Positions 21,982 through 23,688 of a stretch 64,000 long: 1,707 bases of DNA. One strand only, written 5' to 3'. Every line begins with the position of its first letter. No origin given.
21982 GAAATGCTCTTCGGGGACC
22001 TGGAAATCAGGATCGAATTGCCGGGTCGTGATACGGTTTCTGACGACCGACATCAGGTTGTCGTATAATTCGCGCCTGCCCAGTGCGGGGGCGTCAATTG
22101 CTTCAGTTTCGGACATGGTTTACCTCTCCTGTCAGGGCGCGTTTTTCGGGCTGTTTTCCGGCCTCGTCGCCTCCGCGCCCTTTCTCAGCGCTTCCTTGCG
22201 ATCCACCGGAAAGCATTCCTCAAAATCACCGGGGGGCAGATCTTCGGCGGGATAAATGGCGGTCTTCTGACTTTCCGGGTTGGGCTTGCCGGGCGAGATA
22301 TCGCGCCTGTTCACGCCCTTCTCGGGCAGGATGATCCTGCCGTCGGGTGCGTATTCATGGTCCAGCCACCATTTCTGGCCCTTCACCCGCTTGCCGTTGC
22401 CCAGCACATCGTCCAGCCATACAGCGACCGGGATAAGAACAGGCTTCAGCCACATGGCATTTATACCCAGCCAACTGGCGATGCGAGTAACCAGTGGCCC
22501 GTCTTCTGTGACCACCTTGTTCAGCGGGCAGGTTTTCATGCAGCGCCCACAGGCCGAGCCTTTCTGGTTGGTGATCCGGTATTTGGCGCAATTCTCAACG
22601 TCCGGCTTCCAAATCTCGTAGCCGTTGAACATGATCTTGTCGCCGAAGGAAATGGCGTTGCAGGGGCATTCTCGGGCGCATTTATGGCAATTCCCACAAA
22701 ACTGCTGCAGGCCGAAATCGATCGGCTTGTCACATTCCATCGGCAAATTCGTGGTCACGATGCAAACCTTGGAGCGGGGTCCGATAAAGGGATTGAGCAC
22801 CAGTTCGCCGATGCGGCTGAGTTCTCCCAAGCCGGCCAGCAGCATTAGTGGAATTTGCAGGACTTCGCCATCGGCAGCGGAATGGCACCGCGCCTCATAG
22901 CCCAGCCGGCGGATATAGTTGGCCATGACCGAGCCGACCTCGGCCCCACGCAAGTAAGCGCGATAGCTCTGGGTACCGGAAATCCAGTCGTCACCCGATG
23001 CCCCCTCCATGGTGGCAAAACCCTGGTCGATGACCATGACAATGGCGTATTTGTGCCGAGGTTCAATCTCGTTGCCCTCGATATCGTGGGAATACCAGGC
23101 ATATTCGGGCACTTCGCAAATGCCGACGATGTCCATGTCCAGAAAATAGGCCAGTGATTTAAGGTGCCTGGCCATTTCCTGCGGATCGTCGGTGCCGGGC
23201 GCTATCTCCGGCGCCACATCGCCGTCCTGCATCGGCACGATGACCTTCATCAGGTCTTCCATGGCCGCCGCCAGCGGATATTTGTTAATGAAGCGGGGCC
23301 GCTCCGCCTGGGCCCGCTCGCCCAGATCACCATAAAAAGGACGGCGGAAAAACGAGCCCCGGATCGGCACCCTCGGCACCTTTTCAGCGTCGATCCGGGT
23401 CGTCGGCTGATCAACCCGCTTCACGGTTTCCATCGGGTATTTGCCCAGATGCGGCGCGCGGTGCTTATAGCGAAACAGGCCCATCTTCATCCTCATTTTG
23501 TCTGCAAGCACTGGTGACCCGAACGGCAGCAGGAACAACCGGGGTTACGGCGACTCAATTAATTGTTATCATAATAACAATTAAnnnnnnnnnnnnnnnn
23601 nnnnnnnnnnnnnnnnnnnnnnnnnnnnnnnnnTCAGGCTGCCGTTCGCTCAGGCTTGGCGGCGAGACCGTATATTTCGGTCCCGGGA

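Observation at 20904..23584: rdhA-like / nitroreductase / marR operon with no rdhB anchor and no Tat signal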

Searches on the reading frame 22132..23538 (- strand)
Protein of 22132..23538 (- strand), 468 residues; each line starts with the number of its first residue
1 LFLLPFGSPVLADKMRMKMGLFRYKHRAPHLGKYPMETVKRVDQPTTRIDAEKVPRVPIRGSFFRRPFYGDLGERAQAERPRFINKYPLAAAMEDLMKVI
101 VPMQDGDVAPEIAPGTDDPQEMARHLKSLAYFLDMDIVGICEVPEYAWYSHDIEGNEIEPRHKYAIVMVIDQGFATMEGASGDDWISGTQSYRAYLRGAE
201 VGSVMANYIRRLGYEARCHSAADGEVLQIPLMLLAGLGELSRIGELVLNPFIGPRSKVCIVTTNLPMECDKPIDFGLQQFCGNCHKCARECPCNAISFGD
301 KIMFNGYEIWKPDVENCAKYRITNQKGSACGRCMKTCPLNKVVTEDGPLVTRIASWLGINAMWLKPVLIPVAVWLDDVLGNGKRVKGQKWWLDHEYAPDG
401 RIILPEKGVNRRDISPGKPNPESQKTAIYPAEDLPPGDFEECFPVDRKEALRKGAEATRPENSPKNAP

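Call 3: search_protein_families(library=pfam, proteins=[window:22132-23538:-], max_evalue=0.01)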
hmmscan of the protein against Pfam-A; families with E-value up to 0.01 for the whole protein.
window:22132-23538:- (468 aa): 3 families
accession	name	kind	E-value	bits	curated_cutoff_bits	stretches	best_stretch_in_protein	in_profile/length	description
PF12838.12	Fer4_7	-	5.9e-06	27.1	27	1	281-339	2-50/52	4Fe-4S dicluster domain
PF13484.11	Fer4_16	-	2.5e-05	25.4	30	1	281-340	2-66/66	4Fe-4S double cluster binding domain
PF00037.32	Fer4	-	0.0026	18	21.1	0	281-297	8-24/24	4Fe-4S binding domain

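Call 4: search_protein_families(library=ncbifam, proteins=[window:22132-23538:-], max_evalue=0.01)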
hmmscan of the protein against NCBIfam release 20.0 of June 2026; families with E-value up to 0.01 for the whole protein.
window:22132-23538:- (468 aa): 8 families
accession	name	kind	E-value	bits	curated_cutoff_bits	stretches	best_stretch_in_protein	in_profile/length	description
TIGR02486.1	RDH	subfamily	1.3e-47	163.2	160.35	1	157-341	82-280/314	reductive dehalogenase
TIGR00276.1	TIGR00276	equivalog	2.5e-06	26.7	200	1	223-297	127-197/337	tRNA epoxyqueuosine(34) reductase QueG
NF058577.1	FdxA_fam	equivalog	1.5e-05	25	65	0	279-339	7-50/52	4Fe-4S ferredoxin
TIGR04105.1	FeFe_hydrog_B1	subfamily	0.00074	18.3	450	1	278-343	141-206/462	monomeric [FeFe] hydrogenase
NF042909.1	FMH_DH_FwdF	exception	0.0015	17.7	375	1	278-342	256-311/336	tungsten-dependent formylmethanofuran dehydrogenase subunit FwdF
NF033683.1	di_4Fe-4S_YfhL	equivalog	0.002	18.4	86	1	278-346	6-63/80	YfhL family 4Fe-4S dicluster ferredoxin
NF004537.0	PRK05888.1-3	equivalog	0.0021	17.6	163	1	281-341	70-129/204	NADH-quinone oxidoreductase subunit NuoI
NF038196.1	ferrodoxin_EFR1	subfamily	0.0074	16.4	75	0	274-300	179-233/242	EFR1 family ferrodoxin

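Call 5: search_solved_structures(query=window:22132-23538:-, max_evalue=0.01, show_alignments=3)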
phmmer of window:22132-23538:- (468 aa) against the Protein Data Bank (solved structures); distinct sequences matched with E-value up to 0.01: 7.
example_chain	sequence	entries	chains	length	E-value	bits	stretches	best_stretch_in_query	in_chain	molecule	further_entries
6zxu_A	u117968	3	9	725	3e-167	560.5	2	26-460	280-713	Oxidoreductase, NAD-binding/iron-sulfur cluster-binding protein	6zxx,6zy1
4ras_A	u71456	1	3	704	4.3e-167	560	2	26-460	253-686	Oxidoreductase, NAD-binding/iron-sulfur cluster-binding protein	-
6zy0_A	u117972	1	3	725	1e-166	558.7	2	26-460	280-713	Oxidoreductase, NAD-binding/iron-sulfur cluster-binding protein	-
4uqu_A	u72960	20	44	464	2.8e-24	88.9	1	203-385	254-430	TETRACHLOROETHENE REDUCTIVE DEHALOGENASE CATALYTIC SUBUNIT PCEA | TETRACHLOROETHENE REDUCTIVE DEHALOGENASE CATALYTIC SUBUNIT | Tetrachloroethene reductive dehal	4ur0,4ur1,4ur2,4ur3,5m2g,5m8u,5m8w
8q4h_A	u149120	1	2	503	9.6e-22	80.6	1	162-355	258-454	Tetrachloroethene reductive dehalogenase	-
5d08_A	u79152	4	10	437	0.00024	23.2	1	207-341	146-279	Epoxyqueuosine reductase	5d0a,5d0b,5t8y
5d6s_A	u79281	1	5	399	0.0012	20.8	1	224-353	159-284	Epoxyqueuosine reductase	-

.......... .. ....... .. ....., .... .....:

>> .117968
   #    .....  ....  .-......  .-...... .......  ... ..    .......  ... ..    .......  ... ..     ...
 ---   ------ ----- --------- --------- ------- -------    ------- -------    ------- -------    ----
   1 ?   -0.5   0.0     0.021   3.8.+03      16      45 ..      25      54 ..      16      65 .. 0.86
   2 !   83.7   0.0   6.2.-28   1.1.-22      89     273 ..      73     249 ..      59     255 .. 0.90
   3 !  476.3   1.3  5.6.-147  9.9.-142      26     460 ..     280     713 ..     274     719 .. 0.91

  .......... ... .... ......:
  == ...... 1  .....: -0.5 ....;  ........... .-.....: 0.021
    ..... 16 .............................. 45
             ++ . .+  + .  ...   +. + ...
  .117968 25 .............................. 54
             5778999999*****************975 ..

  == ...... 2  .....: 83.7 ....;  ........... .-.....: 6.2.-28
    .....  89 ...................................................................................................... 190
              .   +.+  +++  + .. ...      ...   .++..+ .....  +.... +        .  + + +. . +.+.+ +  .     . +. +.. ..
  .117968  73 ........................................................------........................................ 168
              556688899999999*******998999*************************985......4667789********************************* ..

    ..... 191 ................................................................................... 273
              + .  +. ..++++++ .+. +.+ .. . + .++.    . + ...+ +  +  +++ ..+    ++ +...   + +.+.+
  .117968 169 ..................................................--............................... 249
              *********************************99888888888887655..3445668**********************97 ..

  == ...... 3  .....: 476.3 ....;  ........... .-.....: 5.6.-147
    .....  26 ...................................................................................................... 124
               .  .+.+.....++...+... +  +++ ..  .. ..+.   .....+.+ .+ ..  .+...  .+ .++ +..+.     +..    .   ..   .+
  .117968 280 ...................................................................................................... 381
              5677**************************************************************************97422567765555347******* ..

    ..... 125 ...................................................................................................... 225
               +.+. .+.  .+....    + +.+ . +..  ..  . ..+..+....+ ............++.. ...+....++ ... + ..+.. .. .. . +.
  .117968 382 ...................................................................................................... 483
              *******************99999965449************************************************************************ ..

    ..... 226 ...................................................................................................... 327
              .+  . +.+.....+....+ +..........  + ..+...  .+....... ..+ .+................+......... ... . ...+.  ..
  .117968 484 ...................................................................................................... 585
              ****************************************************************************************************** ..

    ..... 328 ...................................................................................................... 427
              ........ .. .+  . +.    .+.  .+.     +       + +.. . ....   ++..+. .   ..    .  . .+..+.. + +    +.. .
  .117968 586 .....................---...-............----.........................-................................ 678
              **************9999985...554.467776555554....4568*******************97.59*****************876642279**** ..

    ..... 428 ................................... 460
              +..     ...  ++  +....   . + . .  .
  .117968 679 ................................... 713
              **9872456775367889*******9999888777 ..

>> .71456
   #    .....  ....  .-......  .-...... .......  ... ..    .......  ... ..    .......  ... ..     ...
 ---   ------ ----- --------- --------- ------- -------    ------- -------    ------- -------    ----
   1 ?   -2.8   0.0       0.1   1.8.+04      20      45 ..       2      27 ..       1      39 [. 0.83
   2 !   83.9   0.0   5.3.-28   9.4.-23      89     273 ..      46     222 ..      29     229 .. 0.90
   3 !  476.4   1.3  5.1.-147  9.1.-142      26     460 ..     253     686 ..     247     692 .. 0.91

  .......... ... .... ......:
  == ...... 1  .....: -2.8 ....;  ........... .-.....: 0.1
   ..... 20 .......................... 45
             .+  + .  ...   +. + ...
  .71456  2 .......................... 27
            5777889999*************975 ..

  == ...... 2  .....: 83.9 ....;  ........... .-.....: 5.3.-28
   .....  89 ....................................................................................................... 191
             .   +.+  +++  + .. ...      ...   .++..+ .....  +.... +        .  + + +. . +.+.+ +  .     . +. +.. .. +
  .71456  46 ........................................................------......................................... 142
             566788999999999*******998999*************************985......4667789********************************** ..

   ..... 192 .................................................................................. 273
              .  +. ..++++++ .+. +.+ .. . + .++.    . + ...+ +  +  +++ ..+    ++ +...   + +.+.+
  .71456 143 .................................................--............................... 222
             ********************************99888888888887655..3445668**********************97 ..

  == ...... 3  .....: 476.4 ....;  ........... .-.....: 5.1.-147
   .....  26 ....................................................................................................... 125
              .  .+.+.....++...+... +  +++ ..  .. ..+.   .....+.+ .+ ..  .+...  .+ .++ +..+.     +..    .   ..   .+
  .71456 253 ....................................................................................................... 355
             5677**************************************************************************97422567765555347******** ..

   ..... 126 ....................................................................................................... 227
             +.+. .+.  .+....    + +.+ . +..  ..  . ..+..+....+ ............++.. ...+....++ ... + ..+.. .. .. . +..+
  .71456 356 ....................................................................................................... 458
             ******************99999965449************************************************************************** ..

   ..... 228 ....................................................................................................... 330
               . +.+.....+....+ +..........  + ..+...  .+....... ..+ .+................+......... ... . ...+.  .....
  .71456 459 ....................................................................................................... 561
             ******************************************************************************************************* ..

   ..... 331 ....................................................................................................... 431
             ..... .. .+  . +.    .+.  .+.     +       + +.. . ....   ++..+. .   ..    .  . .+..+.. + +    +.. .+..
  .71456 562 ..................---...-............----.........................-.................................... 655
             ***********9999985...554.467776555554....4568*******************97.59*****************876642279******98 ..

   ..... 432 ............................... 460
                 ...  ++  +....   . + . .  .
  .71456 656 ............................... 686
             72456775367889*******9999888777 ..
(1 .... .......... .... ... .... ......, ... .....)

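Call 10: find_homologous_proteins(query=window:22132-23484:-, max_evalue=1e-10)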
Query window:22132-23484:- (450 aa): 3877 proteins with E <= 1e-10 among 8000 candidates; the best 120 are listed.
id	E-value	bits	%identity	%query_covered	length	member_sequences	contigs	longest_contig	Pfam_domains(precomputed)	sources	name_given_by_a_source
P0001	0.0e+0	1015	93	100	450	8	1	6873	PF12838.13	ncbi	-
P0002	1.2e-257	873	80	99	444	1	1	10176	-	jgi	jgi:reductive dehalogenase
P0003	9.1e-250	847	79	99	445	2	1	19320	-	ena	-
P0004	1.8e-249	846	78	99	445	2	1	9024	PF12838.13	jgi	jgi:reductive dehalogenase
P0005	1.3e-246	837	78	99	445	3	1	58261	PF12838.13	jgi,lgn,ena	-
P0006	2.9e-244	829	77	99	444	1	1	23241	PF12838.13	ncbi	-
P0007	6.9e-243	825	78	98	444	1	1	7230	-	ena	-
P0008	1.0e-242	824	76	98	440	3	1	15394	PF12838.13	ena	-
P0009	8.2e-241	818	75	99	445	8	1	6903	PF12838.13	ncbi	-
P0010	3.3e-240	816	77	98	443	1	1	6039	PF12838.13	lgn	-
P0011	1.4e-239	814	75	100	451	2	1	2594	-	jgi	-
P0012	1.9e-236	803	74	100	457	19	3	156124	PF12838.13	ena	-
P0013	3.4e-235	799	75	100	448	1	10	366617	PF12838.13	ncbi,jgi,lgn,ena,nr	ncbi:MAG: hypothetical protein HON14_16620 [Rhodospirillaceae bacterium]|jgi:reductive dehalogenase|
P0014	7.4e-235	798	76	99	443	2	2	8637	PF12838.13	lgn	-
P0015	2.8e-234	796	78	94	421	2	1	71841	-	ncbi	ncbi:MAG: hypothetical protein ACE5EM_01150 [Sphingomonadales bacterium]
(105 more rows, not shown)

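Call 12: find_related_loci(query=window:22132-23484:-, collection=genome_contigs, flank=6000)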
Query window:22132-23484:- (450 aa) in genome_contigs; peptide patterns used: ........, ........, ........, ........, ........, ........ (x = any residue, [..] = any of these).
599 stretches matched a pattern (row limit reached: there are more); 585 encode a relative of the query (tblastn E <= 1e-3); the best 80 are kept; 80 distinct loci.
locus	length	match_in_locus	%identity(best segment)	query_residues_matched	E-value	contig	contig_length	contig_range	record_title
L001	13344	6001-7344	75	1-450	0e+0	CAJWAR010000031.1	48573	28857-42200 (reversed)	MAG TPA_asm: uncultured Rhodospirillaceae bacterium isolate ERR599062_bin.37_MetaBAT_v2.12.1_MAG genome assembly, contig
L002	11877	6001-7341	75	1-450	0e+0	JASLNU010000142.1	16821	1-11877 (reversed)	MAG: Rhodospirillales bacterium isolate Arabian11_MAG_19 c_000001977463, whole genome shotgun sequence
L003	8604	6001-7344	73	1-450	0e+0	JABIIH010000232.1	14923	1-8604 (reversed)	MAG: Rhodospirillaceae bacterium isolate SI053_bin87 k141_520028, whole genome shotgun sequence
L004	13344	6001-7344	73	1-450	0e+0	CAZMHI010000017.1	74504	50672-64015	MAG TPA_asm: uncultured Rhodospirillaceae bacterium isolate SRP077602_co11_112 genome assembly, contig: NODE_177_length_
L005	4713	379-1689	73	11-450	0e+0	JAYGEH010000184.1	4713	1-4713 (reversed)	MAG: Rhodospirillales bacterium isolate OC6_3000m_MAG_133 OC6_3000m_contig_762521, whole genome shotgun sequence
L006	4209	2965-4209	76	1-418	0e+0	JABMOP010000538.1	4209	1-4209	MAG: Rhodospirillales bacterium isolate bin.359 k141_6539906, whole genome shotgun sequence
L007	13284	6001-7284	61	5-433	0e+0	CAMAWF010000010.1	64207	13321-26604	MAG: Rhizobium sp. Q54 isolate MaH-09apr19-191 genome assembly, contig: MaH-09apr19-C790, whole genome shotgun sequence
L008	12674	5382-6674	61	15-445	2e-179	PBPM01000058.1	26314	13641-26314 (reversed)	MAG: Rhodospirillaceae bacterium isolate RS361 TaraRedSea_contig_28451, whole genome shotgun sequence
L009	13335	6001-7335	60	5-449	3e-179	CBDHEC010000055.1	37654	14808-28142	MAG: Alphaproteobacteria bacterium isolate 1c81f69c-037a-4853-b6df-20dfcc48d13e genome assembly, contig: contig_55, whol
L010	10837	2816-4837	61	5-430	1e-178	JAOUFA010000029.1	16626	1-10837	MAG: Betaproteobacteria bacterium isolate 4_1_July_SF_Bin28 4_1_July_SF_Bin28_scaffold_1479_c1, whole genome shotgun seq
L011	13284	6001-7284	62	5-433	7e-179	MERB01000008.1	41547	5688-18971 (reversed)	MAG: Betaproteobacteria bacterium RIFCSPLOWO2_02_FULL_66_14 rifcsplowo2_02_scaffold_12802, whole genome shotgun sequence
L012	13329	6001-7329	58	5-447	3e-177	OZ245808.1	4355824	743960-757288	MAG: Sneathiella sp. isolate 08a295f6-9e11-4336-b638-1630ba82a4f3 genome assembly, chromosome: 1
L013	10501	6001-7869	61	5-433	4e-177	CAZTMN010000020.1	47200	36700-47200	MAG TPA_asm: uncultured Beijerinckia sp. isolate SRP134809_co1_622 genome assembly, contig: NODE_1298_length_47200_cov_5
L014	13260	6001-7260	63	13-433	1e-176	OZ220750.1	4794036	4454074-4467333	MAG: Alphaproteobacteria bacterium isolate e85b98a5-d515-444b-a553-27111d8e7dd0 genome assembly, chromosome: 1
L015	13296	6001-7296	62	13-445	1e-176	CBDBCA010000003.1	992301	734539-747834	MAG: Alphaproteobacteria bacterium isolate 48c0c1bc-ee5b-4fda-b559-4fcb29a961b4 genome assembly, contig: contig_3, whole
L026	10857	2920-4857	59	12-445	3e-172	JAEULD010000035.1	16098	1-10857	MAG: Candidatus Odyssella sp. isolate new MAG-112 k141_620362, whole genome shotgun sequence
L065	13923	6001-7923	52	9-445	3e-139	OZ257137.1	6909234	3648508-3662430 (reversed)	MAG: Burkholderiales bacterium isolate 128e66b9-d80d-4fbb-ab6b-9336eb2d31d1 genome assembly, chromosome: 1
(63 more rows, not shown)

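Call 15: find_encoding_contigs(protein=P0001, flank=8000, max_places=4)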
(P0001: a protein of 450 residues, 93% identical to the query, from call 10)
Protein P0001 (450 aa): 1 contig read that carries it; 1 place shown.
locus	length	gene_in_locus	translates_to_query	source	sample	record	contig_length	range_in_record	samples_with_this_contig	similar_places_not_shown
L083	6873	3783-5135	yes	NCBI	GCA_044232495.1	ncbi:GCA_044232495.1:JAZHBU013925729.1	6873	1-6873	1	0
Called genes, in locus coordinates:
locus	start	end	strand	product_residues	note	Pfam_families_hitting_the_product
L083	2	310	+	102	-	?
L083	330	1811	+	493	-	PF00171:Aldedh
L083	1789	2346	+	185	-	PF09523:DUF2390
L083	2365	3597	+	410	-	PF11376:DUF3179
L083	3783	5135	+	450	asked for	PF12838:Fer4_7 (weak)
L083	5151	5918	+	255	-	PF00881:Nitroreductase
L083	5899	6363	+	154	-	PF22381:Staph_reg_Sar_Rot, PF01047:MarR, PF12802:MarR_2, PF13463:HTH_27 (weak)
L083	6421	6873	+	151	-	?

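Call 16: find_encoding_contigs(protein=P0013, flank=7000, max_places=3)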
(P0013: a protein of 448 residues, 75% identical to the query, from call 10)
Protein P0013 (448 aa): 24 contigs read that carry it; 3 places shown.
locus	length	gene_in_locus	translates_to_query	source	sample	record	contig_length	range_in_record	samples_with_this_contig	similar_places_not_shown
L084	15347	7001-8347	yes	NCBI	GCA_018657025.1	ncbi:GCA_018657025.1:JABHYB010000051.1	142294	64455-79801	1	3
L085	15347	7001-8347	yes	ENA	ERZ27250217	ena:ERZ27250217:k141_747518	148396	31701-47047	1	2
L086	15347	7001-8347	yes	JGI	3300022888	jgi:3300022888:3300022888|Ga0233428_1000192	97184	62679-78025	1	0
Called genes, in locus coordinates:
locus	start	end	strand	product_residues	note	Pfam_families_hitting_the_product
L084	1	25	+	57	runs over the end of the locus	-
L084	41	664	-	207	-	-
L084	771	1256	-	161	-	PF00011:HSP20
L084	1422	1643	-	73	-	-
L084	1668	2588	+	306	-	-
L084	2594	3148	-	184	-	-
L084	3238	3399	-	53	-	-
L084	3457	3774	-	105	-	-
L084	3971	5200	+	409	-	PF00999:Na_H_Exchanger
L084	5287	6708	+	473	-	PF01565:FAD_binding_4, PF02913:FAD-oxidase_C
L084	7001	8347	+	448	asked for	PF12838:Fer4_7 (weak)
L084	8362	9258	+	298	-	PF00892:EamA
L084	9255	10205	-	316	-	PF00389:2-Hacid_dh, PF02826:2-Hacid_dh_C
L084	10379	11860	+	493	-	PF11794:HpaB_N, PF03241:HpaB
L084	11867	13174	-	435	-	PF05977:MFS_3, PF07690:MFS_1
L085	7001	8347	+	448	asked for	PF12838:Fer4_7 (weak)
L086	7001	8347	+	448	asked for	PF12838:Fer4_7 (weak)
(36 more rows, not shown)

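Call 17: find_encoding_contigs(protein=P0005, flank=7000, max_places=2)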
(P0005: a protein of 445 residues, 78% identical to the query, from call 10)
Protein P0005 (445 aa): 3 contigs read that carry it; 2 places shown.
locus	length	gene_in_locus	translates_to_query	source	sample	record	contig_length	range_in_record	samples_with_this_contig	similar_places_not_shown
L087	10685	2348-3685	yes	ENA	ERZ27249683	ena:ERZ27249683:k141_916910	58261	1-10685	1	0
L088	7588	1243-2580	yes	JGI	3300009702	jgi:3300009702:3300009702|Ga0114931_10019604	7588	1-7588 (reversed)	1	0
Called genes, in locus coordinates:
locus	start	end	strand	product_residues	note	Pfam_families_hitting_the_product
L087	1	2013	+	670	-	?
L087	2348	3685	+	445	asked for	PF12838:Fer4_7 (weak)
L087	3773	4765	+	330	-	-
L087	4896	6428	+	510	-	PF01039:Carboxyl_trans, PF03255:ACCA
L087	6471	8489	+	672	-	PF00289:Biotin_carb_N, PF02222:ATP-grasp (weak), PF02786:CPSase_L_D2, PF07478:Dala_Dala_lig_C, PF02785:Biotin_carb_C, PF18140:PCC_BT, PF00364:Biotin_lipoyl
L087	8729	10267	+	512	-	PF02811:PHP, PF07733:DNA_pol3_alpha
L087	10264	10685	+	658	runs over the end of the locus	PF07733:DNA_pol3_alpha, PF17657:DNA_pol3_finger, PF14579:HHH_6, PF01336:tRNA_anti-codon (weak)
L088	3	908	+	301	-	?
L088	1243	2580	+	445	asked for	PF12838:Fer4_7 (weak)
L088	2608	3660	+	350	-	-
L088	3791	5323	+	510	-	PF01039:Carboxyl_trans, PF03255:ACCA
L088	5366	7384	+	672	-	PF00289:Biotin_carb_N, PF02222:ATP-grasp (weak), PF02786:CPSase_L_D2, PF07478:Dala_Dala_lig_C, PF02785:Biotin_carb_C, PF18140:PCC_BT, PF00364:Biotin_lipoyl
